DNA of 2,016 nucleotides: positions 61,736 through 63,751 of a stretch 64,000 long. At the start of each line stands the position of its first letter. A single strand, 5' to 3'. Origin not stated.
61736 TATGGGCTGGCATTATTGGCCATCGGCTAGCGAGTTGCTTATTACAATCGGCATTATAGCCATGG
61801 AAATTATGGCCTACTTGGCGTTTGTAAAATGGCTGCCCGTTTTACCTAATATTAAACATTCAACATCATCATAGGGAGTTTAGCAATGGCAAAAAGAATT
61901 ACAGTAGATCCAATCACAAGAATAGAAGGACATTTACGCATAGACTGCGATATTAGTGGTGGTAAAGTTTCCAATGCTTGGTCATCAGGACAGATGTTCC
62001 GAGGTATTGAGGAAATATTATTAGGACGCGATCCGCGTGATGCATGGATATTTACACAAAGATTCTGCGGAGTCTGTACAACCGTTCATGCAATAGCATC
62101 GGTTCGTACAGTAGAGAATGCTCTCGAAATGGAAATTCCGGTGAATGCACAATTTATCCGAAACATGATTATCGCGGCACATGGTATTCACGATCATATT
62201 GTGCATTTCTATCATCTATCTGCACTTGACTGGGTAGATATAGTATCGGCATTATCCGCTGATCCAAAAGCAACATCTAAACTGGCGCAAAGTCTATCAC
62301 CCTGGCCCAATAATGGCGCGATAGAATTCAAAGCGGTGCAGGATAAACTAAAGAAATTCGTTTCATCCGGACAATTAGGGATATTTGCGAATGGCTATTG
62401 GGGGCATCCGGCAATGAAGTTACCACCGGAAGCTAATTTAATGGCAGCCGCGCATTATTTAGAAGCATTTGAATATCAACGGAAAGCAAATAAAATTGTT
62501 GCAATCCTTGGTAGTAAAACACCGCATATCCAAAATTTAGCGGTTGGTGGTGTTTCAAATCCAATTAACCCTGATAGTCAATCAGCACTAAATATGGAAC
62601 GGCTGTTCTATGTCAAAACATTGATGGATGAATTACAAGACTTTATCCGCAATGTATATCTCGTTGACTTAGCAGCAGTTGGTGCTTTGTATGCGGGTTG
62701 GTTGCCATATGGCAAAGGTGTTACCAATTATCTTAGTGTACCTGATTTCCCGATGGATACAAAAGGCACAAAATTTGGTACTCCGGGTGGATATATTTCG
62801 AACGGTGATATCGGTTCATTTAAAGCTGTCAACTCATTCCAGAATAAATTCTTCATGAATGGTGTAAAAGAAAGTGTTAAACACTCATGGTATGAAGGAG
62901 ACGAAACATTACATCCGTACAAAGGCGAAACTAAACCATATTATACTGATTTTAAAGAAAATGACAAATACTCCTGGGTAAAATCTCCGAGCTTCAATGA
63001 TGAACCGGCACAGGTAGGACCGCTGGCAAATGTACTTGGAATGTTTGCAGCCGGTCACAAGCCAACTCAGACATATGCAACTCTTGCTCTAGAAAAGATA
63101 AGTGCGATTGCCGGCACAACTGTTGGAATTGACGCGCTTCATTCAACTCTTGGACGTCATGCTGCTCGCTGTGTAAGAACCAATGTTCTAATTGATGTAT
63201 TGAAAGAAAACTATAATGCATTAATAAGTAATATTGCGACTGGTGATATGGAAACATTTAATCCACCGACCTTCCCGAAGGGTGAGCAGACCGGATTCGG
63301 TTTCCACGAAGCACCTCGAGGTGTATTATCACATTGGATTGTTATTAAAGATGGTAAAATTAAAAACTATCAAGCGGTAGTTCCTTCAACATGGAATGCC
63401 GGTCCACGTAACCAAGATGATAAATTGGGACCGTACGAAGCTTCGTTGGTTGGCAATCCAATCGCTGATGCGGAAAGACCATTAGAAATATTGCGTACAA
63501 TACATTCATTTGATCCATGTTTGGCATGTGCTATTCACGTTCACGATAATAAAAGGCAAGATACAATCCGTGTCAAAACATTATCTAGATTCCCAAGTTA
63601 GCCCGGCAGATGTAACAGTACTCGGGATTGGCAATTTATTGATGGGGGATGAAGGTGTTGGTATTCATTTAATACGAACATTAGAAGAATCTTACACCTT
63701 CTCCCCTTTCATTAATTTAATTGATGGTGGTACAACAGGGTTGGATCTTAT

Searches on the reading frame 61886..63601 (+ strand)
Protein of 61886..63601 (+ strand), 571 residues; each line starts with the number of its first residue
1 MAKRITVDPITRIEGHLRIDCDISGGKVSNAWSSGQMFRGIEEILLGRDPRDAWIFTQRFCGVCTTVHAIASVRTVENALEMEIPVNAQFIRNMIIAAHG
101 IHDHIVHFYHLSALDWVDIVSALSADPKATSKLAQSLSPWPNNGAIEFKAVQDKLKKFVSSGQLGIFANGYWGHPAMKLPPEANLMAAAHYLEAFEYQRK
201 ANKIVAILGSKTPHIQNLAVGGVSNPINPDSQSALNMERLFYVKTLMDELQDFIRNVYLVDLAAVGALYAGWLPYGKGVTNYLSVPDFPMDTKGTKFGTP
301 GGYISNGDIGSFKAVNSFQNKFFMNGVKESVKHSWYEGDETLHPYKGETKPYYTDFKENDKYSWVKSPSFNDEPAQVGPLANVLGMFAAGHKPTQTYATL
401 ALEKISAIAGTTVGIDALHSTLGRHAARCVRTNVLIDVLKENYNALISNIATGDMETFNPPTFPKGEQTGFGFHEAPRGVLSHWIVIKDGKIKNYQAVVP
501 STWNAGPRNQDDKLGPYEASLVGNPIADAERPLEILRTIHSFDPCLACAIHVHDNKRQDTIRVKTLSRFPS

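Call 25: find_encoding_contigs(protein=window:61886-63601:+, flank=10000, max_places=1)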
Protein window:61886-63601:+ (571 aa): 1 contig read that carries it; 1 place shown.
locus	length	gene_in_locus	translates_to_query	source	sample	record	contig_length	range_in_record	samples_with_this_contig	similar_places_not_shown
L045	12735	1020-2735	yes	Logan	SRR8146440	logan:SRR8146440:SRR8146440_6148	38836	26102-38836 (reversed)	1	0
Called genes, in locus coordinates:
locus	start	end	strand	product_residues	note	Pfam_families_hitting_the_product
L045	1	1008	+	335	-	?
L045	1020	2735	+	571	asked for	PF27537:HoxH (weak), PF00374:NiFeSe_Hases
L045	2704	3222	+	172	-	PF01750:HycI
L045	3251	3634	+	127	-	-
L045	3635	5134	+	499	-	PF01073:3Beta_HSD, PF01370:Epimerase, PF02719:Polysacc_synt_2 (weak), PF04321:RmlD_sub_bind (weak), PF07993:NAD_binding_4, PF13460:NAD_binding_10 (weak), PF16363:GDP_Man_Dehyd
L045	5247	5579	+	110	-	PF01155:HypA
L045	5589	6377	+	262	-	PF02492:cobW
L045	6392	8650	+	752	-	PF00708:Acylphosphatase, PF07503:zf-HYPF, PF01300:Sua5_yciO_yrdC, PF17788:HypF_C, PF00814:TsaD (faint), PF22521:HypF_C_2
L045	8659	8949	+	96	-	PF01455:HupF_HypC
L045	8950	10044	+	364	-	PF01924:HypD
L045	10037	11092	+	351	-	PF00586:AIRS, PF02769:AIRS_C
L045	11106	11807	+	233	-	PF13386:DsbD_2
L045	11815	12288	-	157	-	PF01842:ACT, PF22468:ACT_9 (weak), PF13840:ACT_7, PF22468:ACT_9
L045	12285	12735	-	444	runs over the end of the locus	PF25323:6TM_PilS, PF00512:HisKA (weak), PF02518:HATPase_c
